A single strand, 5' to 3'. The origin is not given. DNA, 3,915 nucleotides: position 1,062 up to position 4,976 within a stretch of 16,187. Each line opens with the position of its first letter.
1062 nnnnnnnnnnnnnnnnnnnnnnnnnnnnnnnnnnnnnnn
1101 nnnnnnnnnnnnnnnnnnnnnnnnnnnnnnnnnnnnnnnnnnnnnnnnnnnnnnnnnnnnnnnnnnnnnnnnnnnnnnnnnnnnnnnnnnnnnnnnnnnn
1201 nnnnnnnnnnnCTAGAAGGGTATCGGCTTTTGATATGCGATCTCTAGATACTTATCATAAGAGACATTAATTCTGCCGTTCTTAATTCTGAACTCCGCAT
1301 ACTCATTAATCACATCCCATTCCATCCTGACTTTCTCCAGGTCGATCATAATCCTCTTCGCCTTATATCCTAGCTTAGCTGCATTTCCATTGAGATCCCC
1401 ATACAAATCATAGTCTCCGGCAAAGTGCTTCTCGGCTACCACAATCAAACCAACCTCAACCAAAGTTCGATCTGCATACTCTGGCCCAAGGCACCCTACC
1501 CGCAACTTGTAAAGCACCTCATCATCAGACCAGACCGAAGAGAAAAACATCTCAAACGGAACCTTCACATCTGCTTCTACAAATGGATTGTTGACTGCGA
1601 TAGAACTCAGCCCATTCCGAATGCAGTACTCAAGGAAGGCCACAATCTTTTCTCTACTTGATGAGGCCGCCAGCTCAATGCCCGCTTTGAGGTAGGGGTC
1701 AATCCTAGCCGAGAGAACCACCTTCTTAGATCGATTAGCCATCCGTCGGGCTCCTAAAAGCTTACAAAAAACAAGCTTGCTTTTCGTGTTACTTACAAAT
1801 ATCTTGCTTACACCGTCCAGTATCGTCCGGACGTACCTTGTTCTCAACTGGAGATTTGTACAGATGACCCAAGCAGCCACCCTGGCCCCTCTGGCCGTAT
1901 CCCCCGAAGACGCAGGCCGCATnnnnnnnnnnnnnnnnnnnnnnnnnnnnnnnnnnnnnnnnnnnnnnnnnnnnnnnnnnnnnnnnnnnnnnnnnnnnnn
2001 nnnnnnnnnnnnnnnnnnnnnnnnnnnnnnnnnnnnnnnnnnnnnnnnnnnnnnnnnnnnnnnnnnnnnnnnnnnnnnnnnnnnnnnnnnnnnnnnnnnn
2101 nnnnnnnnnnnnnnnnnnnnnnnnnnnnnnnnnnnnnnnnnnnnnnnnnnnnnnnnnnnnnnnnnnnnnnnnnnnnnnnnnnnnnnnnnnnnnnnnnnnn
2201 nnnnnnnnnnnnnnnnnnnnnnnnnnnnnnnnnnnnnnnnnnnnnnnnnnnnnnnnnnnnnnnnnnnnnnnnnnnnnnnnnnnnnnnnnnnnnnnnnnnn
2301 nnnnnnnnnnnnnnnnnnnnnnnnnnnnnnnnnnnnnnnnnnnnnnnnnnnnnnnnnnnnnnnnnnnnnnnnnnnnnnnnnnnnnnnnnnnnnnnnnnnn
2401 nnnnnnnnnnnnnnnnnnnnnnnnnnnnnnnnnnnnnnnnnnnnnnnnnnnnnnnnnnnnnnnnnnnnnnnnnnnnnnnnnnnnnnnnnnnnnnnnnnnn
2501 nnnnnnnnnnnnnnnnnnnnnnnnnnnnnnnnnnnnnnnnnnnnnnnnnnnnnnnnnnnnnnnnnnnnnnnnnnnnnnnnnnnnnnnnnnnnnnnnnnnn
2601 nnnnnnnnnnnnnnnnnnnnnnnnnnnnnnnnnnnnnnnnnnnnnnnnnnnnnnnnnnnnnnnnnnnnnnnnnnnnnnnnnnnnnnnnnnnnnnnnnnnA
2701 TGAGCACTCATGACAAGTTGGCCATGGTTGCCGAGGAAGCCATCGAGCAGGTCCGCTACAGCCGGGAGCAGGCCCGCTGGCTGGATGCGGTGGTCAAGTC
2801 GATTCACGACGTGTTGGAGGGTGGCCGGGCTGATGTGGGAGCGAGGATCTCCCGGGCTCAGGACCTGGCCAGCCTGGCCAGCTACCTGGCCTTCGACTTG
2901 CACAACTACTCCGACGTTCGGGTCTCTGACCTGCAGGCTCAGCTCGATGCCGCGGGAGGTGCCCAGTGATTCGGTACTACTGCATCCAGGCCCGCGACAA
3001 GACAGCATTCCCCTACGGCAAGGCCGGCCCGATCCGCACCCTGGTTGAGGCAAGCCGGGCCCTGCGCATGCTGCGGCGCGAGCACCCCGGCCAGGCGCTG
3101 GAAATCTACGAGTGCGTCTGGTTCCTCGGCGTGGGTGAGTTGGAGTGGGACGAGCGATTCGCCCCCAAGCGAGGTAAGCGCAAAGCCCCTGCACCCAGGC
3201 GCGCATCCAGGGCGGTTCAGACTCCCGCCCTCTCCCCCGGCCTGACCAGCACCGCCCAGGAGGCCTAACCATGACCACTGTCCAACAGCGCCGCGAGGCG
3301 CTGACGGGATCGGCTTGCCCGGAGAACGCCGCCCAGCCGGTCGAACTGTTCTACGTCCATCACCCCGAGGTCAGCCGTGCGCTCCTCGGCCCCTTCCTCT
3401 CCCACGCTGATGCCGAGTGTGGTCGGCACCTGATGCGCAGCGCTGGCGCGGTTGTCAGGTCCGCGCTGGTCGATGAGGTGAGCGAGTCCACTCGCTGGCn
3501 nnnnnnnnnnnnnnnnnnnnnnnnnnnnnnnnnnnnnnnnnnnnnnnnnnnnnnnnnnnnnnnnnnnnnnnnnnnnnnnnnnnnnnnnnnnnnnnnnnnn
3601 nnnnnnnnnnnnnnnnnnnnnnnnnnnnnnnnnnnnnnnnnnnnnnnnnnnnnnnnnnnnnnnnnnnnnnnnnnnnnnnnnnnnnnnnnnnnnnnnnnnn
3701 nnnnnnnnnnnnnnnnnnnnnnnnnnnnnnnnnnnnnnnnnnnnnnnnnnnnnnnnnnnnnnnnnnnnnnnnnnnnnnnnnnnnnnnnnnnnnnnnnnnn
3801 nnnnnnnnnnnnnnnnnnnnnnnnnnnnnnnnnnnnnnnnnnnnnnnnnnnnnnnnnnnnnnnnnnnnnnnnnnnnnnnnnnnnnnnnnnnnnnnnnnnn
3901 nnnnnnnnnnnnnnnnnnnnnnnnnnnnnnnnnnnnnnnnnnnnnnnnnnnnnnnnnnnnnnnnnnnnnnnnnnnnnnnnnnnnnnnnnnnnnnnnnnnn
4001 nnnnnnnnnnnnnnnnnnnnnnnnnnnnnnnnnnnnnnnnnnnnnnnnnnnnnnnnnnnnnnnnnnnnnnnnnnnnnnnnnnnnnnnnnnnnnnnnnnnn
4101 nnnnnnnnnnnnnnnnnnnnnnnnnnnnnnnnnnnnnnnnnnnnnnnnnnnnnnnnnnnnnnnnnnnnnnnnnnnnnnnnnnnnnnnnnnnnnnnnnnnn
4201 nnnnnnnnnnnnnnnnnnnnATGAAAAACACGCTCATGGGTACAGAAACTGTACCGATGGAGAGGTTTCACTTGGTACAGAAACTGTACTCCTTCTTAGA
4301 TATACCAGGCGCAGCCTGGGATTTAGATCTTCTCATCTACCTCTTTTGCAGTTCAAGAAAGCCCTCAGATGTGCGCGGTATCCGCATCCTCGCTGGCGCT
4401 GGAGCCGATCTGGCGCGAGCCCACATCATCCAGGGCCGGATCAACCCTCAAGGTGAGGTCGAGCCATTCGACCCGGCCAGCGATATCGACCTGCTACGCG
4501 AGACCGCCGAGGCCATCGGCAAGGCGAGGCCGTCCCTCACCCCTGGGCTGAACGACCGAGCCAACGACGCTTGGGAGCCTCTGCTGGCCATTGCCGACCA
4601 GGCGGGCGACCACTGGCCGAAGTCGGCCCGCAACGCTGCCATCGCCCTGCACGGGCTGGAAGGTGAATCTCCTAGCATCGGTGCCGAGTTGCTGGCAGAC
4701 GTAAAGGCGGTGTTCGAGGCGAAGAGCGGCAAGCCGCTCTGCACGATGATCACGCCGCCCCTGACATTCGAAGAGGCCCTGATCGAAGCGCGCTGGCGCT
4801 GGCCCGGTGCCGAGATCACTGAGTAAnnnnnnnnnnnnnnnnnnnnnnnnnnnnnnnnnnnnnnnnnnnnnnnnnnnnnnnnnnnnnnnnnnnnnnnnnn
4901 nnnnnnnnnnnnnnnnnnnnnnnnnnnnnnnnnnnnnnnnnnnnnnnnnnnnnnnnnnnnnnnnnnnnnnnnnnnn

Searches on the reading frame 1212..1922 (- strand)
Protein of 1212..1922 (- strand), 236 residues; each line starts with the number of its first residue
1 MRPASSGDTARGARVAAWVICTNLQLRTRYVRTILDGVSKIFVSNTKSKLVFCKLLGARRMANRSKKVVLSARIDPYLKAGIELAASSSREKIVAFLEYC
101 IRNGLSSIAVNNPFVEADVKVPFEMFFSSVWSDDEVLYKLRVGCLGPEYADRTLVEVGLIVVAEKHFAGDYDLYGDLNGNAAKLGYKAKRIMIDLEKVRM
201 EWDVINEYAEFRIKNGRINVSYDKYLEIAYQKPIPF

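Call 3: search_protein_families(library=pfam, proteins=[window:1212-1922:-], max_evalue=1)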
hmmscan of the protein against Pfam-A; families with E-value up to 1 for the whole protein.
window:1212-1922:- (236 aa): 1 family
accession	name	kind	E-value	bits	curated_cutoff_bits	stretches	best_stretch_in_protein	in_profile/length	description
PF11411.13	DNA_ligase_IV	-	0.59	10.7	22.1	0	165-176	3-14/34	DNA ligase IV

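Call 6: search_protein_families(library=phrogs, proteins=[window:1212-1922:-], max_evalue=0.1)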
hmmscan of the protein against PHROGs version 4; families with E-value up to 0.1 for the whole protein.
window:1212-1922:- (236 aa): 0 families

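Call 7: search_protein_families(library=padloc, proteins=[window:1212-1922:-], max_evalue=0.1)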
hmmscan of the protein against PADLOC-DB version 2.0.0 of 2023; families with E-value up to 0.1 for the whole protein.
window:1212-1922:- (236 aa): 0 families

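Call 8: search_protein_families(library=ncbifam, proteins=[window:1212-1922:-], max_evalue=0.1)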
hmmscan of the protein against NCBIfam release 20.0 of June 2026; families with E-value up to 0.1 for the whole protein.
window:1212-1922:- (236 aa): 0 families

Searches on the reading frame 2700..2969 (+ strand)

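Call 3: search_protein_families(library=pfam, proteins=[window:2700-2969:+], max_evalue=1)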
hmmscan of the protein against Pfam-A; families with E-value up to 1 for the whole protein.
window:2700-2969:+ (89 aa): 2 families
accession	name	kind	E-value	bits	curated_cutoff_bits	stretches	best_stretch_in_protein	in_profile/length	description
PF19979.4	DUF6415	-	0.075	14.2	27.5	1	6-63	33-91/95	Family of unknown function (DUF6415)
PF00148.24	Oxidored_nitro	-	0.24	10.7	28.6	1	6-58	238-289/399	Nitrogenase component 1 type Oxidoreductase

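Call 6: search_protein_families(library=phrogs, proteins=[window:2700-2969:+], max_evalue=0.1)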
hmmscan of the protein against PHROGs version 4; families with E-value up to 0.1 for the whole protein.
window:2700-2969:+ (89 aa): 0 families

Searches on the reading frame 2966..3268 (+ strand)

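Call 3: search_protein_families(library=pfam, proteins=[window:2966-3268:+], max_evalue=1)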
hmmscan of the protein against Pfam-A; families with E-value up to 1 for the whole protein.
window:2966-3268:+ (100 aa): 1 family
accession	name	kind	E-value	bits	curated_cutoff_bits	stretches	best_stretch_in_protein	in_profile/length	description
PF09157.17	TruB-C_2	-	0.053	13.9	21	1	52-69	38-55/57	Pseudouridine synthase II TruB, C-terminal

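Call 6: search_protein_families(library=phrogs, proteins=[window:2966-3268:+], max_evalue=0.1)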
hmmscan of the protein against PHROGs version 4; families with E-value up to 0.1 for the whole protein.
window:2966-3268:+ (100 aa): 0 families

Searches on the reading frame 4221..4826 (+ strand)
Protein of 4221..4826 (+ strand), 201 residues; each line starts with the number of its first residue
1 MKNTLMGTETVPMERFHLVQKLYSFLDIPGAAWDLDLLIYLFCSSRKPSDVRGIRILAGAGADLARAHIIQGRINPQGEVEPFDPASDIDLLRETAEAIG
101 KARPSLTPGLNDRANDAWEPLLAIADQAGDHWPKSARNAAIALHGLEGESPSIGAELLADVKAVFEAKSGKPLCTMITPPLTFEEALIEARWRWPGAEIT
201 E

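Call 3: search_protein_families(library=pfam, proteins=[window:4221-4826:+], max_evalue=1)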
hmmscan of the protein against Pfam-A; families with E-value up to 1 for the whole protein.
window:4221-4826:+ (201 aa): 1 family
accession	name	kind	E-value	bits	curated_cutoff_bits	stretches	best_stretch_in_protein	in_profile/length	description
PF12307.13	DUF3631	-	7.2e-22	78.9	24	1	92-174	34-116/182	Protein of unknown function (DUF3631)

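Call 6: search_protein_families(library=phrogs, proteins=[window:4221-4826:+], max_evalue=0.1)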
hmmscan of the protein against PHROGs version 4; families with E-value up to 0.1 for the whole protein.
window:4221-4826:+ (201 aa): 0 families

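Call 7: search_protein_families(library=padloc, proteins=[window:4221-4826:+], max_evalue=0.1)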
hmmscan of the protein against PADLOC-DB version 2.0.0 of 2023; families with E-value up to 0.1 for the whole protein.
window:4221-4826:+ (201 aa): 0 families

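Call 8: search_protein_families(library=ncbifam, proteins=[window:4221-4826:+], max_evalue=0.1)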
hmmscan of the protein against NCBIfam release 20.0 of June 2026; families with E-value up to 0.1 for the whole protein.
window:4221-4826:+ (201 aa): 0 families
